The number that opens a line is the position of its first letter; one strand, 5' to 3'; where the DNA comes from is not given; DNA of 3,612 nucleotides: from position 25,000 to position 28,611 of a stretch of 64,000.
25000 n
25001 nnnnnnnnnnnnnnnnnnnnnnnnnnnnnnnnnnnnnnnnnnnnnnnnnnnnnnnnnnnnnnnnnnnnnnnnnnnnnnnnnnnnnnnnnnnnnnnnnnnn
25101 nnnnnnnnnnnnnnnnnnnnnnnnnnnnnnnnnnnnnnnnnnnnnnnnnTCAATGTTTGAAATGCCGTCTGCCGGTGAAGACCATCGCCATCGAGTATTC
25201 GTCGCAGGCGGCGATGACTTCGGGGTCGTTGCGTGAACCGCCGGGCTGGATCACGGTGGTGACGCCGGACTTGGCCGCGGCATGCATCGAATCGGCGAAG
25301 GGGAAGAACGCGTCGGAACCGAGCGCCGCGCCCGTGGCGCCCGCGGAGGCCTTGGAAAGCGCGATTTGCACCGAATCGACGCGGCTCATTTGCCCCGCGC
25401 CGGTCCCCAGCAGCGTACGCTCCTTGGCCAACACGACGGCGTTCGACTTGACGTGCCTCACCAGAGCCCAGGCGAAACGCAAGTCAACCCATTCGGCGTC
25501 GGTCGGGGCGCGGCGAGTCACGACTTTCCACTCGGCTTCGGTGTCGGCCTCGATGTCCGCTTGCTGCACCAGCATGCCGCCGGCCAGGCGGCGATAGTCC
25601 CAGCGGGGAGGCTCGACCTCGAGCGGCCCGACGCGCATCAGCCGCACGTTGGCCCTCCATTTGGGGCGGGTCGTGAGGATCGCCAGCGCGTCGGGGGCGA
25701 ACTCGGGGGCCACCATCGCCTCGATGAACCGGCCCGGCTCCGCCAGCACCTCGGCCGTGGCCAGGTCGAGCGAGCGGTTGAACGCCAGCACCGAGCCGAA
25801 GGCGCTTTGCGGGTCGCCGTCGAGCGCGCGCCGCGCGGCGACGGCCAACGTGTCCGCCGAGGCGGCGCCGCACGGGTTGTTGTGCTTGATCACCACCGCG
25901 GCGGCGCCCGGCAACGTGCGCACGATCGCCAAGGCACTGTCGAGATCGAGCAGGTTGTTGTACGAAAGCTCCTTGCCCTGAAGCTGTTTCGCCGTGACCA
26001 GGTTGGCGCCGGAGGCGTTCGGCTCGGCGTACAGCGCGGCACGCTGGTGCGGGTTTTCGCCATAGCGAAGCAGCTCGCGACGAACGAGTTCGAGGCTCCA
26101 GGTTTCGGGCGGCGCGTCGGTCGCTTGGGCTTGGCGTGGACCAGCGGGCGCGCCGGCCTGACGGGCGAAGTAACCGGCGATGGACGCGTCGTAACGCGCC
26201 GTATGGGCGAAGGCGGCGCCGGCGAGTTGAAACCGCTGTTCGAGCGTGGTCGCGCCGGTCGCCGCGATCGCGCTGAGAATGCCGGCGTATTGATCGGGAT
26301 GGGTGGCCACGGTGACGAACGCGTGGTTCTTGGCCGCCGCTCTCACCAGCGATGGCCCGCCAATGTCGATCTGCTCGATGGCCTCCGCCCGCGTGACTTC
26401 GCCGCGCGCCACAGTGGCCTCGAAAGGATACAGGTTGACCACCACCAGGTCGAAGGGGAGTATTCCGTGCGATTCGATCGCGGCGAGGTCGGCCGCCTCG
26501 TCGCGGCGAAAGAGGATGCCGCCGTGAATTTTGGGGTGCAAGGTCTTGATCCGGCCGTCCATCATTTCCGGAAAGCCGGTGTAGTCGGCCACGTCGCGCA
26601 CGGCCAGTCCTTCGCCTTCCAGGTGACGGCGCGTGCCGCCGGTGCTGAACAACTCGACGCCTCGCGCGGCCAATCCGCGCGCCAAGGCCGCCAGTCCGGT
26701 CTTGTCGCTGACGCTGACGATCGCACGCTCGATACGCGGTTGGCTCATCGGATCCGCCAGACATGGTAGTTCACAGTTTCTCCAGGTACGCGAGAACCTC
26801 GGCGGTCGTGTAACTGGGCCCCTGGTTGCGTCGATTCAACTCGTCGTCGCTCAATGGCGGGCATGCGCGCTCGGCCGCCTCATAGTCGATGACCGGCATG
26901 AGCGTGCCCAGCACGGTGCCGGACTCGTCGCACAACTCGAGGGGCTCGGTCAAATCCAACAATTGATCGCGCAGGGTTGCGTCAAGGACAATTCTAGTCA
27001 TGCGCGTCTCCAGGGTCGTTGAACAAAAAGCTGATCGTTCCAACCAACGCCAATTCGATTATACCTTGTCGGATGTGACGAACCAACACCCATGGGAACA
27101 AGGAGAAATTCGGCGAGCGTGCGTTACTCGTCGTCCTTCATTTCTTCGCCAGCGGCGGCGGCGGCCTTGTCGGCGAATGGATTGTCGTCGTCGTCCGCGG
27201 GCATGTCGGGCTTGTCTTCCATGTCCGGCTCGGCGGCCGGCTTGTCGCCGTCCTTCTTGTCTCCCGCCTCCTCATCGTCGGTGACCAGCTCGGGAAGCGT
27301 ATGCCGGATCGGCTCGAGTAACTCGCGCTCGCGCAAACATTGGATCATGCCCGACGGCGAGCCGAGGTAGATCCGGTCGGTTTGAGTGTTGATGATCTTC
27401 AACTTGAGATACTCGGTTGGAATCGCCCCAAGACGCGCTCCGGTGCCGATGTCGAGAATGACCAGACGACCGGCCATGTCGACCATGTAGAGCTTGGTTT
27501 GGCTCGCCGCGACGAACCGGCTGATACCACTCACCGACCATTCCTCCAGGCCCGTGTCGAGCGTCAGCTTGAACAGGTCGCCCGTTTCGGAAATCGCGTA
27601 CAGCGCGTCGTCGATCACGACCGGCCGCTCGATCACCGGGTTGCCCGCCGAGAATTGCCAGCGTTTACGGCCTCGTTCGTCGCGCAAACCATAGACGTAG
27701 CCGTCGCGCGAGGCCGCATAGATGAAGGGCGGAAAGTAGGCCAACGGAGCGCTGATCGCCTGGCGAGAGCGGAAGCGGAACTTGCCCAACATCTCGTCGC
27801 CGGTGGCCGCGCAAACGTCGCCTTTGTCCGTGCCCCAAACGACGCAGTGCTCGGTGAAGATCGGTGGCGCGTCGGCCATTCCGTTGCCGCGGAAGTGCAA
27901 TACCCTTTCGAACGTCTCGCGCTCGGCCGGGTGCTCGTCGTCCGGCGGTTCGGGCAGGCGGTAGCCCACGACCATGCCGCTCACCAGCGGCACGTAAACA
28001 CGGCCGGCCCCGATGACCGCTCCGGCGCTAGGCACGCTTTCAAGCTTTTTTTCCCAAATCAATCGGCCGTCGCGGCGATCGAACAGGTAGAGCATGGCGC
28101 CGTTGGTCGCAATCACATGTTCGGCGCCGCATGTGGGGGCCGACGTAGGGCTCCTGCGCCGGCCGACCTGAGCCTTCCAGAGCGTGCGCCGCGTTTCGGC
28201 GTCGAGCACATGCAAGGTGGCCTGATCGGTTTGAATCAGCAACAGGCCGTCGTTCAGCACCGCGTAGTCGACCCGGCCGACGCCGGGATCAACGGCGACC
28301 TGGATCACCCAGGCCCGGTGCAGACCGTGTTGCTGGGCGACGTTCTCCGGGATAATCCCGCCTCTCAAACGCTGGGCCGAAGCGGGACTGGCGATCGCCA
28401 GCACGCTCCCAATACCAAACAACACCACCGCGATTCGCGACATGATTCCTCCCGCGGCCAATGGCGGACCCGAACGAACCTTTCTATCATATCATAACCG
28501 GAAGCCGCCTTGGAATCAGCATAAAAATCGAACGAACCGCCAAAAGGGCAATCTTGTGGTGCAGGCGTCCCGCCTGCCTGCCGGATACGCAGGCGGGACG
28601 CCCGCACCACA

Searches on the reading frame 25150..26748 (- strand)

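Call 74: search_protein_families(library=pfam, proteins=[window:25150-26748:-], max_evalue=0.001)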
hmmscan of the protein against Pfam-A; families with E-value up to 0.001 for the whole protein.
window:25150-26748:- (532 aa): 2 families
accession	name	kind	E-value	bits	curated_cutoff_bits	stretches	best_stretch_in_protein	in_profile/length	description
PF01808.24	AICARFT_IMPCHas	-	9.1e-109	364.1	25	1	138-466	1-311/311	AICARFT/IMPCHase bienzyme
PF02142.27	MGS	-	2.1e-20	73.1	24.1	1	19-132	2-93/94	MGS-like domain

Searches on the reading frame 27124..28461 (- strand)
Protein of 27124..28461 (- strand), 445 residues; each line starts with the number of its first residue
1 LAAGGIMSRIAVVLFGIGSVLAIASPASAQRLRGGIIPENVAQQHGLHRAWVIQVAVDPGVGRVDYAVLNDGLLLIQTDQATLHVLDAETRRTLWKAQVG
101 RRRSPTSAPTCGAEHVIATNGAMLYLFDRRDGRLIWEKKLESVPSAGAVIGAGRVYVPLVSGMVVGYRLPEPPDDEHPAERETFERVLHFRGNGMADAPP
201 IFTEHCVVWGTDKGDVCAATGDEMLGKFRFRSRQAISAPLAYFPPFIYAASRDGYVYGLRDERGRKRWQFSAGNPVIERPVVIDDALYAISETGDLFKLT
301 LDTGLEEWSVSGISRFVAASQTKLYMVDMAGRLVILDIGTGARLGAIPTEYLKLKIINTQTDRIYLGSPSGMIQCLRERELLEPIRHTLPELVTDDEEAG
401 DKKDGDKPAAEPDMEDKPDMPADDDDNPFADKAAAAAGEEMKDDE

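Call 11: search_protein_families(library=pfam, proteins=[window:27124-28461:-], max_evalue=0.01)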
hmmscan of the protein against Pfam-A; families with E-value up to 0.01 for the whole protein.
window:27124-28461:- (445 aa): 3 families
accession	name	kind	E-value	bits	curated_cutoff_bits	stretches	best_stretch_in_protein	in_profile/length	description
PF13360.13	PQQ_2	-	3.5e-21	76.4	27.6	2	62-169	28-135/233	Outer membrane protein assembly factor BamB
PF13570.13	Beta-prop_ACSF4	-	1.3e-14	54.8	133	2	200-341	139-292/329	Beta-alanine-activating enzyme, beta-propeller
PF01011.28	PQQ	-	5.2e-06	25.9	26.7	0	278-311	51-84/595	Glucose/ethanol/alcohol dehydrogenase, beta-propeller domain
